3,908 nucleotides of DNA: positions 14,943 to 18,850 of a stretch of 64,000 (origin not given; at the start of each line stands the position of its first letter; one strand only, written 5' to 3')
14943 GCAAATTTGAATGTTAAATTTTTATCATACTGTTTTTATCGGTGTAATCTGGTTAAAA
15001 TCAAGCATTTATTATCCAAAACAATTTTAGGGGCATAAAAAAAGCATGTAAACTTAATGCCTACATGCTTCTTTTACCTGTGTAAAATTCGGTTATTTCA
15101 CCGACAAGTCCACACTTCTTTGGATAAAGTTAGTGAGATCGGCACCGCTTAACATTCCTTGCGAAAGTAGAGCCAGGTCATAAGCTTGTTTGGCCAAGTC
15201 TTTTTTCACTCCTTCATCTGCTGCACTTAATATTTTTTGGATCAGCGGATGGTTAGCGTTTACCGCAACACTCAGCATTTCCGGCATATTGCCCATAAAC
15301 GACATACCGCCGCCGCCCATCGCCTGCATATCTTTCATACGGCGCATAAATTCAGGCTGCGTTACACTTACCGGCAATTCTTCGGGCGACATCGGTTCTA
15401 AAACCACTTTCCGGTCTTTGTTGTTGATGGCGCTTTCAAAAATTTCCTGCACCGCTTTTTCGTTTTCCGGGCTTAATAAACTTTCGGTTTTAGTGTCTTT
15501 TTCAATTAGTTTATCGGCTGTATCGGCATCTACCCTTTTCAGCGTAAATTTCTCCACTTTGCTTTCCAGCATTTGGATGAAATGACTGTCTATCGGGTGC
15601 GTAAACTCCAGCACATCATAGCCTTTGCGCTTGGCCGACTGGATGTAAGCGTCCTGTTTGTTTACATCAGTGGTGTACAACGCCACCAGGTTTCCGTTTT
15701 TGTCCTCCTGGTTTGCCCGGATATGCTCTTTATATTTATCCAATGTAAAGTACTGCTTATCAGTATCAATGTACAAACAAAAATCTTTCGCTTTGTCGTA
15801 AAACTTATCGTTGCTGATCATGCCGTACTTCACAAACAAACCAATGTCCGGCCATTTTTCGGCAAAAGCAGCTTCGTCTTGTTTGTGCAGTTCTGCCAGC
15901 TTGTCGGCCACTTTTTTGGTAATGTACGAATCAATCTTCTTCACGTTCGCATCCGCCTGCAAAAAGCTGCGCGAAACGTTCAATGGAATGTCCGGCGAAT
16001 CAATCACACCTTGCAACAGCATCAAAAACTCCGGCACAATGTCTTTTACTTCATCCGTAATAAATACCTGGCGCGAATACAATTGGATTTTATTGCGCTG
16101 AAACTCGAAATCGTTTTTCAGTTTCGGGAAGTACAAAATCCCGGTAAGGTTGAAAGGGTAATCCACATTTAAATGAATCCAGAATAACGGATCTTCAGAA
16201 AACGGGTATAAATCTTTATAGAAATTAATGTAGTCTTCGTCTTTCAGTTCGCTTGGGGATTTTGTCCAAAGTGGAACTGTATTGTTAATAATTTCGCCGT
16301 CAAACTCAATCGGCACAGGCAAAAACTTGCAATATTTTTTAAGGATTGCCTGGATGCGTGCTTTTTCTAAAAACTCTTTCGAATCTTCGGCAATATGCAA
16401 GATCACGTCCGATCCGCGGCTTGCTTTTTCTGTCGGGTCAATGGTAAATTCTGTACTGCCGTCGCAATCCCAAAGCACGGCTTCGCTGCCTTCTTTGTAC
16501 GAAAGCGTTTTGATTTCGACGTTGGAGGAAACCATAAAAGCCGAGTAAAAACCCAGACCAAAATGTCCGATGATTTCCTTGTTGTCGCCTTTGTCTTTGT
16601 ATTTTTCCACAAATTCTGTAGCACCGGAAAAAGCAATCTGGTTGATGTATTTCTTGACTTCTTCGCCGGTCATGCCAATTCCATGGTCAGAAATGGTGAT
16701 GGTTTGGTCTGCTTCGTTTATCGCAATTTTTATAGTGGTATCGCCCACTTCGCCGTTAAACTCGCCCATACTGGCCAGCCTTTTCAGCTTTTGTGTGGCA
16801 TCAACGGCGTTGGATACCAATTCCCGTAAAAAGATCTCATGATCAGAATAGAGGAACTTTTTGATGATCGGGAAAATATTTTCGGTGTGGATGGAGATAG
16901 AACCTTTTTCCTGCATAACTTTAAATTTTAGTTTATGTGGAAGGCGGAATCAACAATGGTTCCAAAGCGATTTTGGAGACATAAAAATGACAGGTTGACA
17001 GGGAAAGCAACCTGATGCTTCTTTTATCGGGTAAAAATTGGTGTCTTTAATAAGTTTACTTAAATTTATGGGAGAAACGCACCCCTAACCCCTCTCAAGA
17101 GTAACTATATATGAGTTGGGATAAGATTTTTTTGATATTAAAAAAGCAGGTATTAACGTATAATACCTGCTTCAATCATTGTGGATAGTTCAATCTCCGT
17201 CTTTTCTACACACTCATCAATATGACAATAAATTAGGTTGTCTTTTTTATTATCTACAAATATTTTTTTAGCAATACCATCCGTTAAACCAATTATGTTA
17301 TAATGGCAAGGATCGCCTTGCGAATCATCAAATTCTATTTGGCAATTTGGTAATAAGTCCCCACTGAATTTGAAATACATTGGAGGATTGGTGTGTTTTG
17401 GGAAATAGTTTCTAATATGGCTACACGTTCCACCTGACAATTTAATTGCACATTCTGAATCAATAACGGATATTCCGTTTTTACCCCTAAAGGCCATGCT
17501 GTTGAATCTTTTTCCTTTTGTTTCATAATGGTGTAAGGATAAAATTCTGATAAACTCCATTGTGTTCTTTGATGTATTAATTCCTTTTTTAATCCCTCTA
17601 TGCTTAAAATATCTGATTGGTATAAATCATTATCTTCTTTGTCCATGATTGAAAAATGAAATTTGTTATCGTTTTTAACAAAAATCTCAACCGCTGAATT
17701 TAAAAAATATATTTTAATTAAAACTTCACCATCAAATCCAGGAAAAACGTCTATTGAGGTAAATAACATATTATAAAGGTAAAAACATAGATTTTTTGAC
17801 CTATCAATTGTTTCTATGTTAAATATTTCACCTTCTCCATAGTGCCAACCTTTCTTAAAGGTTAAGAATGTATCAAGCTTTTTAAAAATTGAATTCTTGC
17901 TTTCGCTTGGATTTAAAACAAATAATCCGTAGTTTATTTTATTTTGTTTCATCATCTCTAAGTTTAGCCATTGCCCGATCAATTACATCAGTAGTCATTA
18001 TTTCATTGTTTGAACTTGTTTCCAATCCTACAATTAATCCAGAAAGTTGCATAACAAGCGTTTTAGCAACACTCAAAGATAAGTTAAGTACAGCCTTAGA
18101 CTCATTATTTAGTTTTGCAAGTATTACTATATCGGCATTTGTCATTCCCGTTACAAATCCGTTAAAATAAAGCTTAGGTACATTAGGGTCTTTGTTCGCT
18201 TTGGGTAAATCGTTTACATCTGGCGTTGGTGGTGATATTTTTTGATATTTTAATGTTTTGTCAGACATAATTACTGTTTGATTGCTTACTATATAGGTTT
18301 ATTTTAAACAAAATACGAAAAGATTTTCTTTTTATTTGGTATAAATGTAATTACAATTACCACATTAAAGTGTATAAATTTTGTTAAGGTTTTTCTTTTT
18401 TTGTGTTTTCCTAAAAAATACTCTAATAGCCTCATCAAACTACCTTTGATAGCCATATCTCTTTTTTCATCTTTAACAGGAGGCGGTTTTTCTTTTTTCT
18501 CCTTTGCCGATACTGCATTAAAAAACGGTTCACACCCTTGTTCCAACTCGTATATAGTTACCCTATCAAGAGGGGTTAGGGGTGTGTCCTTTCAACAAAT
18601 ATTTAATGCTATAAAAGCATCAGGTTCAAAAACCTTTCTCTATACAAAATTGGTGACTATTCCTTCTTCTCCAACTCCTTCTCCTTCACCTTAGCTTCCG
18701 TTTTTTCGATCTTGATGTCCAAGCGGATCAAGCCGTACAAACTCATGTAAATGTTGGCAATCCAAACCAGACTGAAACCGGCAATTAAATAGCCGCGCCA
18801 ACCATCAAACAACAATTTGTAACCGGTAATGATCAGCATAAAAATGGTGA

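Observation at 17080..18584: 1,459-bp cassette with inverted ends and no transposase, inserted with a 12-bp duplication into the centre of a 34-bp palindrome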

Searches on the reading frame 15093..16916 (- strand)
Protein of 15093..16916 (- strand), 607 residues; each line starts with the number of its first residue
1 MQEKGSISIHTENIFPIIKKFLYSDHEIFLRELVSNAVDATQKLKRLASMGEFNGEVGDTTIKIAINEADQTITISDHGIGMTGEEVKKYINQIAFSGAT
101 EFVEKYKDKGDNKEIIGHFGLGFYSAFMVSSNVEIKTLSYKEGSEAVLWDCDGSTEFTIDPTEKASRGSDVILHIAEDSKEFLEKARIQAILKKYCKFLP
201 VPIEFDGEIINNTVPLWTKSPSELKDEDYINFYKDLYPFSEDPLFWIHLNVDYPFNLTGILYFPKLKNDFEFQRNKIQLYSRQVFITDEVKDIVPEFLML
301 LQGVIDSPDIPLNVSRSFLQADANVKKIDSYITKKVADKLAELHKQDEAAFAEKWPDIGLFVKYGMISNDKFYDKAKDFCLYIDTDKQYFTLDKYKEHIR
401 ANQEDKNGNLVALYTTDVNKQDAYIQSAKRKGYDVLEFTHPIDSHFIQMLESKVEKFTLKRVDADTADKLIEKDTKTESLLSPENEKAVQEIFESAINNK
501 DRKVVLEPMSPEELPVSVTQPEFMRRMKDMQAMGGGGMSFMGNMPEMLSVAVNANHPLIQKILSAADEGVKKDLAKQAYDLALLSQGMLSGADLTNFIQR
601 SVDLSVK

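Call 13: find_encoding_contigs(protein=window:15093-16916:-, flank=6000, max_places=6)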
Protein window:15093-16916:- (607 aa): no gene with exactly this product is on record in the collection.

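Call 29: find_related_loci(query=window:15093-16916:-, collection=metagenome_contigs, flank=4000)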
Query window:15093-16916:- (607 aa) in metagenome_contigs; peptide patterns used: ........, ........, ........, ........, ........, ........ (x = any residue, [..] = any of these).
600 stretches matched a pattern (row limit reached: there are more); 456 encode a relative of the query (tblastn E <= 1e-3); the best 80 are kept; 80 distinct loci.
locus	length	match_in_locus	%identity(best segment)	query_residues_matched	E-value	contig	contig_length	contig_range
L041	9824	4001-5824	91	1-607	0e+0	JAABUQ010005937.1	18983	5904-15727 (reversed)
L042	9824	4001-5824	91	1-607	0e+0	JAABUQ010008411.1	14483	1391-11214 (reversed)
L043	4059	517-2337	90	1-607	0e+0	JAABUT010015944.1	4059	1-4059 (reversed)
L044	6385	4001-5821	90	1-607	0e+0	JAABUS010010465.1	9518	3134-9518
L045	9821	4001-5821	69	1-607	0e+0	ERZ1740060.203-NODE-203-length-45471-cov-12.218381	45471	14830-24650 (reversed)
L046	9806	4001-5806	70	2-606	0e+0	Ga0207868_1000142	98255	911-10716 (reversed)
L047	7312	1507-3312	70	2-606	0e+0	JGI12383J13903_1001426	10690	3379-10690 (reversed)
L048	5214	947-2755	69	1-605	0e+0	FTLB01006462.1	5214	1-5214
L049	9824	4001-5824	90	1-607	0e+0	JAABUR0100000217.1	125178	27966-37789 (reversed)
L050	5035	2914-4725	71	1-604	0e+0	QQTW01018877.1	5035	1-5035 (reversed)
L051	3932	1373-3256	67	1-604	0e+0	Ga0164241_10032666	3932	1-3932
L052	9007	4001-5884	67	1-604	0e+0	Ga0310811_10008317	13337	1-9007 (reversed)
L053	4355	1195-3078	68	1-604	0e+0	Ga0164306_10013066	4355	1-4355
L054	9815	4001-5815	69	1-602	0e+0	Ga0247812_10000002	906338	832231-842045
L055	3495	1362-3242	67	1-604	0e+0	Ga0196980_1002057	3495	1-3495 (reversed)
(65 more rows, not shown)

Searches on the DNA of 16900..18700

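Call 90: search_rna_families(source=window, start=16900, end=18700, threshold=evalue, max_evalue=0.1)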
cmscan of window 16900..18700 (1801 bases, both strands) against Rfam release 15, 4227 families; matches with E-value up to 0.1: 1.
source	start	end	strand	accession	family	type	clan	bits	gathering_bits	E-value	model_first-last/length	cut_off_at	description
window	18381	18478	-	RF01295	SCARNA7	Gene; snRNA; snoRNA; scaRNA;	-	19.1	65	0.047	1-330/330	no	Small Cajal body-specific RNA 7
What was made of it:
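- Tried and rejected: Rfam had none either (call 90).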

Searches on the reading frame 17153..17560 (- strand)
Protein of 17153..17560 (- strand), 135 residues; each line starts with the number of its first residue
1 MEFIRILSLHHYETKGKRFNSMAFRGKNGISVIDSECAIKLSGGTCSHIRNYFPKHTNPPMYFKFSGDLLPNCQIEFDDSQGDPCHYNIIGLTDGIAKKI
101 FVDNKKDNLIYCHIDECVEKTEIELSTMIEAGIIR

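Call 7: search_protein_families(library=pfam, proteins=[window:17153-17560:-], max_evalue=1)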
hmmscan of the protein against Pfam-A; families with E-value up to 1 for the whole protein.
window:17153-17560:- (135 aa): 0 families

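Call 8: search_protein_families(library=phrogs, proteins=[window:17153-17560:-], max_evalue=1)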
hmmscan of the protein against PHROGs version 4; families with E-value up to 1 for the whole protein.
window:17153-17560:- (135 aa): 1 family
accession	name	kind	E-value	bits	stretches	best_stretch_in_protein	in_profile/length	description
phrog_6441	-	unknown function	0.11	13.6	1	96-131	32-66/72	-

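Call 9: search_protein_families(library=padloc, proteins=[window:17153-17560:-], max_evalue=1)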
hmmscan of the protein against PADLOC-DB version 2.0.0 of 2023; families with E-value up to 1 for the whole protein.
window:17153-17560:- (135 aa): 0 families

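Call 17: find_homologous_proteins(query=window:17153-17560:-, max_evalue=0.01)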
Query window:17153-17560:-: 3 candidates shared short words with the query, none scored E <= 0.01.

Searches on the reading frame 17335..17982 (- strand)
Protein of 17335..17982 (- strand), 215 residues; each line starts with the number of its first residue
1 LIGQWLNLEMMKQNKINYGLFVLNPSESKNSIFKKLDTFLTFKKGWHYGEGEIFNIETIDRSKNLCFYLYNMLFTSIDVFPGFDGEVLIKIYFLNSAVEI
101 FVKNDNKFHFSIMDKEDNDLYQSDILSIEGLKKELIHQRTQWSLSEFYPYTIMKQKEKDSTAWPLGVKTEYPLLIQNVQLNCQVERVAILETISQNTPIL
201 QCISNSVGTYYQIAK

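Call 7: search_protein_families(library=pfam, proteins=[window:17335-17982:-], max_evalue=1)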
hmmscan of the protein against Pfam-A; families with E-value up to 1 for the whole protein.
window:17335-17982:- (215 aa): 0 families

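Call 8: search_protein_families(library=phrogs, proteins=[window:17335-17982:-], max_evalue=1)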
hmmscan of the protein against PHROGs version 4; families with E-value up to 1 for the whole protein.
window:17335-17982:- (215 aa): 0 families

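Call 9: search_protein_families(library=padloc, proteins=[window:17335-17982:-], max_evalue=1)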
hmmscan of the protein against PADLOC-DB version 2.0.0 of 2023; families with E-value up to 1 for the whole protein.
window:17335-17982:- (215 aa): 3 families
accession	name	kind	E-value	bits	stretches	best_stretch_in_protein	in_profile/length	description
PDLC04574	PDC-M32A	-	0.00044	17.3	1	32-119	259-347/376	-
PDLC04576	PDC-M32A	-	0.001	15.9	1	35-119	264-348/375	-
PDLC04575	PDC-M32A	-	0.0054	13.8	1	30-118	256-345/375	-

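Call 11: find_encoding_contigs(protein=window:17335-17982:-, flank=6000, max_places=10)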
Protein window:17335-17982:- (215 aa): no gene with exactly this product is on record in the collection.

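Call 14: find_homologous_proteins(query=window:17335-17982:-, max_evalue=0.01)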
Query window:17335-17982:- (215 aa): 1 proteins with E <= 0.01 among 117 candidates.
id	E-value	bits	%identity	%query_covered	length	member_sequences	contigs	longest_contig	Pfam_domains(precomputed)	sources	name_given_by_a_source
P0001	6.8e-134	462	100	96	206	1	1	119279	-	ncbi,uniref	ncbi:MAG: hypothetical protein V5804_12055 [Mucilaginibacter sp.]|uniref:hypothetical protein n=1 Ta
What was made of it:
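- Tried and rejected: It found only self for ORF2 and nothing for ORF3 (calls 14, 17).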

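Call 15: find_encoding_contigs(protein=P0001, flank=10000, max_places=10)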
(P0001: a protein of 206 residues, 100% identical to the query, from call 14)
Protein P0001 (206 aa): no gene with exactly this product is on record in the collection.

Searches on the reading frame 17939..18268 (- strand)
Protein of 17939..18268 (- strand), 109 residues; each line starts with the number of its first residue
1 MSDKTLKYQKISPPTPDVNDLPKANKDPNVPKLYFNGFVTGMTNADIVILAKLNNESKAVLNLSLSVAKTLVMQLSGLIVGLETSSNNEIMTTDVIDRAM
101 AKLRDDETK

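Call 7: search_protein_families(library=pfam, proteins=[window:17939-18268:-], max_evalue=1)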
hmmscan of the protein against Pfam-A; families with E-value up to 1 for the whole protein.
window:17939-18268:- (109 aa): 1 family
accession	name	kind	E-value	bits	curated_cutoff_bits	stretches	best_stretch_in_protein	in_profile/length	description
PF08727.16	P3A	-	0.14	12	22.3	1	6-32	8-35/59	Poliovirus 3A protein like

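Call 8: search_protein_families(library=phrogs, proteins=[window:17939-18268:-], max_evalue=1)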
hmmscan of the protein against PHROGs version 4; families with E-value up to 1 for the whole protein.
window:17939-18268:- (109 aa): 0 families

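Call 9: search_protein_families(library=padloc, proteins=[window:17939-18268:-], max_evalue=1)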
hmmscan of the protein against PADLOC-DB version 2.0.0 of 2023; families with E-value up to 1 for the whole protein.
window:17939-18268:- (109 aa): 0 families

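Call 10: find_encoding_contigs(protein=window:17939-18268:-, flank=6000, max_places=10)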
Protein window:17939-18268:- (109 aa): no gene with exactly this product is on record in the collection.
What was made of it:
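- Tried and rejected: Look-ups of the window proteins and of P0001 found no record (calls 10, 11, 13, 15).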

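Call 16: find_homologous_proteins(query=window:17939-18268:-, max_evalue=0.01)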
Query window:17939-18268:- (109 aa): 2 proteins with E <= 0.01 among 3 candidates.
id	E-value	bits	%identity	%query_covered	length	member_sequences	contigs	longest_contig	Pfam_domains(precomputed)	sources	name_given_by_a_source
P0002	7.8e-62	223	100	100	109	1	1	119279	-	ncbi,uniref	ncbi:MAG: hypothetical protein V5804_12060 [Mucilaginibacter sp.]|uniref:hypothetical protein n=1 Ta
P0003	6.6e-38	147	67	100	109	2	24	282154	-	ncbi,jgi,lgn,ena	jgi:hypothetical protein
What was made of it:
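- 17939..18268 (-): ORF1, 109 aa, a distant DUF3467-like small protein. Its end overlaps the ORF2 start by 17 nt. Call 16 (V5804_12060; P0003 is 67% identical).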

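Call 18: find_encoding_contigs(protein=P0003, flank=6000, max_places=10)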
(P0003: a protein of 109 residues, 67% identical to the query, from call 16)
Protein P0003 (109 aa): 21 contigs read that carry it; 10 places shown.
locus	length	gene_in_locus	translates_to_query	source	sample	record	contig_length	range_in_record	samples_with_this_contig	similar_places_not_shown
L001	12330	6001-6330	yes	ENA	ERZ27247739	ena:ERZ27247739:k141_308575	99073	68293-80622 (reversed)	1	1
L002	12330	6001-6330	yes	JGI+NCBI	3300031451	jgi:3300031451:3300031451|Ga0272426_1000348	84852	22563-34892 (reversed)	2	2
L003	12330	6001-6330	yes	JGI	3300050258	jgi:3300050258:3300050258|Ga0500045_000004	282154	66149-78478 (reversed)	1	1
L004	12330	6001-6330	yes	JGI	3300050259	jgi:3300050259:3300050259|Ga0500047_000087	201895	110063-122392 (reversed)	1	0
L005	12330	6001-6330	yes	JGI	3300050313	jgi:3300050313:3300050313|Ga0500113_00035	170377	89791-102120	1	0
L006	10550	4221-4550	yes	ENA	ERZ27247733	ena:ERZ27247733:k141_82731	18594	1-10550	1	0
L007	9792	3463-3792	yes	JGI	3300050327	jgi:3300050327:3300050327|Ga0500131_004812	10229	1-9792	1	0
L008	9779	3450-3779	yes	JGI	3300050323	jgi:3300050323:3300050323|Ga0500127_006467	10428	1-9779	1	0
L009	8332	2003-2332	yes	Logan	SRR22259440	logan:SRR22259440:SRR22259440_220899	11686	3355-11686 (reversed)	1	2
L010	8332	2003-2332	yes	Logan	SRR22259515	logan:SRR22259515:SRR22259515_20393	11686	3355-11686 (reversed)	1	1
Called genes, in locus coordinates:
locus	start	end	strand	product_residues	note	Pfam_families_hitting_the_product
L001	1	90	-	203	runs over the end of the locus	PF00027:cNMP_binding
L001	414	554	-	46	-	-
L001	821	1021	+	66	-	PF10884:DUF2683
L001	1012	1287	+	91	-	PF05016:ParE_toxin, PF06769:YoeB_toxin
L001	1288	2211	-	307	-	PF04187:Cofac_haem_bdg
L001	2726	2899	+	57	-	-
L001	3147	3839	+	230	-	PF00814:TsaD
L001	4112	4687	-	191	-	-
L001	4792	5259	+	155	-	PF12760:Zn_ribbon_IS1595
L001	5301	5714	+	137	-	PF12762:DDE_Tnp_IS1595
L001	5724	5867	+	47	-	-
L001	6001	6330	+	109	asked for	-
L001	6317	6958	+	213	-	-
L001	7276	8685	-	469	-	PF18990:DUF5723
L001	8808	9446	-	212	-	PF06414:Zeta_toxin (weak)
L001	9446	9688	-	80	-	-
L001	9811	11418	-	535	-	-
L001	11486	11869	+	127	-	PF04241:DUF423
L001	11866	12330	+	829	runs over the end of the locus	PF17764:PriA_3primeBD, PF00270:DEAD, PF04851:ResIII, PF18319:Zn_ribbon_PriA, PF00271:Helicase_C (weak), PF18074:PriA_C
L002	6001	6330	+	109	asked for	-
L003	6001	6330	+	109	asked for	-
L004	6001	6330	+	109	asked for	-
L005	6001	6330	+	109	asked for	-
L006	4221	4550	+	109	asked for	-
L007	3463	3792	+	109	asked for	-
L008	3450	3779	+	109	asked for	-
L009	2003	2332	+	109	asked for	-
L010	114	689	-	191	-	-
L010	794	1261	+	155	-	PF12760:Zn_ribbon_IS1595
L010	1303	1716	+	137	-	PF12762:DDE_Tnp_IS1595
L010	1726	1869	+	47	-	-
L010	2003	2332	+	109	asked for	-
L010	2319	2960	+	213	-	-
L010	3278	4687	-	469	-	PF18990:DUF5723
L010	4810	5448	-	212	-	PF06414:Zeta_toxin (weak)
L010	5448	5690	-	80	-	-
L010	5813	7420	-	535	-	-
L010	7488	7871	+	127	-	PF04241:DUF423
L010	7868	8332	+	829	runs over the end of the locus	PF17764:PriA_3primeBD, PF00270:DEAD, PF04851:ResIII, PF18319:Zn_ribbon_PriA, PF00271:Helicase_C (weak), PF18074:PriA_C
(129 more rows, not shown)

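Call 39: search_solved_structures(query=window:17939-18268:-, max_evalue=10)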
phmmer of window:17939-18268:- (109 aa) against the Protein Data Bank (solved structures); distinct sequences matched with E-value up to 10: 0.

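Call 61: predict_structure(alignment_id=A1)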
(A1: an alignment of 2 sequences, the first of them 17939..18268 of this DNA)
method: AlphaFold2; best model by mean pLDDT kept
length: 109 residues; sequences in the alignment: 2
mean_pLDDT: 57.3   pTM: 0.31
mean pLDDT of the five models: 57.3, 49.9, 47.9, 45.2, 41.5
residues with pLDDT >= 90: 0; 70-90: 25; 50-70: 47; < 50: 37
segments of 3 or more residues with pLDDT < 50: 1-13, 20-27, 29-41
pLDDT, mean of each block of 10 residues (from residue 1): 42 49 47 42 54 59 74 78 59 63 65
secondary structure, 60 per line:
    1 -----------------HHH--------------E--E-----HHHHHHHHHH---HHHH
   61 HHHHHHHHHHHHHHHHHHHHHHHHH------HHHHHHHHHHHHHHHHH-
elements in order: H44-53 H57-85 H92-108
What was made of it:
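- Tried and rejected: The model was too poor to use (pLDDT 57; call 61).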

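Call 63: search_protein_families(library=pfam, proteins=[P0003, window:17939-18268:-], max_evalue=10)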
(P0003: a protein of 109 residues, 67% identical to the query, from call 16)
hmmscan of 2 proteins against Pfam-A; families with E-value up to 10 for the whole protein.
P0003 (109 aa): 0 families

window:17939-18268:- (109 aa): 1 family
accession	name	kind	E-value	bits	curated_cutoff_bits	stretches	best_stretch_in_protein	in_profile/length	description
PF08727.16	P3A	-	0.14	12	22.3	1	6-32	8-35/59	Poliovirus 3A protein like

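Call 76: search_protein_families(library=ncbifam, proteins=[window:17939-18268:-], max_evalue=1)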
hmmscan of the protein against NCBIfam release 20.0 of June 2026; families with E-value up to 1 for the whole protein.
window:17939-18268:- (109 aa): 0 families

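Call 100: search_solved_structures(query=A3, max_evalue=10)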
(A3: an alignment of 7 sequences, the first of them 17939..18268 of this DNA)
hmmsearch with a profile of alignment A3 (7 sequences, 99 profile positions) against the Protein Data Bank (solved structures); distinct sequences matched with E-value up to 10: 0.

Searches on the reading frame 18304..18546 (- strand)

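Call 7: search_protein_families(library=pfam, proteins=[window:18304-18546:-], max_evalue=1)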
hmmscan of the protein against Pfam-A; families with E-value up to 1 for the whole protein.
window:18304-18546:- (80 aa): 0 families

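Call 8: search_protein_families(library=phrogs, proteins=[window:18304-18546:-], max_evalue=1)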
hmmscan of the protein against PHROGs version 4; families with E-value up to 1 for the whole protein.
window:18304-18546:- (80 aa): 2 families
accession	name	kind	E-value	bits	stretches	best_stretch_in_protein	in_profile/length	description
phrog_17607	-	unknown function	0.16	12.9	1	49-69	9-29/52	-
phrog_28613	-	unknown function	0.34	11.7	0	33-45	15-27/41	-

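Call 9: search_protein_families(library=padloc, proteins=[window:18304-18546:-], max_evalue=1)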
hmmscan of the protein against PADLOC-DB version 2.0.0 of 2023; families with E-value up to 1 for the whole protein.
window:18304-18546:- (80 aa): 0 families
